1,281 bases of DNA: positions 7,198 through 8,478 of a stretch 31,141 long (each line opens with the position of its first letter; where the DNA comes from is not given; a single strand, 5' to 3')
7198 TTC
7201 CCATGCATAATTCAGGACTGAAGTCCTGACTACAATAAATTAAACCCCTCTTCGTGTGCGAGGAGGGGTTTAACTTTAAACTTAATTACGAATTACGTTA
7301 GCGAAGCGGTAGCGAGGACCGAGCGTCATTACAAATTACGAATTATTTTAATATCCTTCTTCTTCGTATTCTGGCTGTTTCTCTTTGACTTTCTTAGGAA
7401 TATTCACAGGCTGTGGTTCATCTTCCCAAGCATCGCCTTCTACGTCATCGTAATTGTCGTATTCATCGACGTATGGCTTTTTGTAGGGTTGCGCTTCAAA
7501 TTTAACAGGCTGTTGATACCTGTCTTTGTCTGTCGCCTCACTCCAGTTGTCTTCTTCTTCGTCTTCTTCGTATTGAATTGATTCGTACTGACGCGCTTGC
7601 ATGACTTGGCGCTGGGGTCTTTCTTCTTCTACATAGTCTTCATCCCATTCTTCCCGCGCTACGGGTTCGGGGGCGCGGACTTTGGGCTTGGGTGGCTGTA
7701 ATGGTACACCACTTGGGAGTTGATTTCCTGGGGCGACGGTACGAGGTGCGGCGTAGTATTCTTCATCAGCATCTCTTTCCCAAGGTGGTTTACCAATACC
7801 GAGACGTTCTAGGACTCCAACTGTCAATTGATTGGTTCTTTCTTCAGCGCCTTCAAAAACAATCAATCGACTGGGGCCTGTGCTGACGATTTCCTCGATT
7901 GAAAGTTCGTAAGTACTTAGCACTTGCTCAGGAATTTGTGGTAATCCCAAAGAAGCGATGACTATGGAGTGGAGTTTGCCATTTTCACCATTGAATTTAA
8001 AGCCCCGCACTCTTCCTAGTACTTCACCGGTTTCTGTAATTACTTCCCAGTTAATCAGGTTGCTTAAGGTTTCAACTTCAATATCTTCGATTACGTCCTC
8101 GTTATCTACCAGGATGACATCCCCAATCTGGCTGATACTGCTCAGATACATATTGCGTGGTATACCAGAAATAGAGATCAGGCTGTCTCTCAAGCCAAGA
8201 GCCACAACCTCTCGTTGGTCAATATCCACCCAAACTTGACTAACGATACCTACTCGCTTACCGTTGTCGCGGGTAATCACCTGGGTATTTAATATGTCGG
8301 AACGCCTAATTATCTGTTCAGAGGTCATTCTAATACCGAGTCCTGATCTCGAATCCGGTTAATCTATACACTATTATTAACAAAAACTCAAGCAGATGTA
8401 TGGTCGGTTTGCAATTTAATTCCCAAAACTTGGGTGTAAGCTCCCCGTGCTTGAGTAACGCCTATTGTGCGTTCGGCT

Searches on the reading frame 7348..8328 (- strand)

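Call 55: search_protein_families(library=pfam, proteins=[window:7348-8328:-], max_evalue=0.00001)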
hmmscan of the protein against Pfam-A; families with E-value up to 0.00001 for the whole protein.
window:7348-8328:- (326 aa): 1 family
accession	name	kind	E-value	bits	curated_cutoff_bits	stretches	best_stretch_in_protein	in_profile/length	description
PF05239.21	PRC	-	1.4e-19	70.3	21.2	2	85-163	3-77/78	PRC-barrel domain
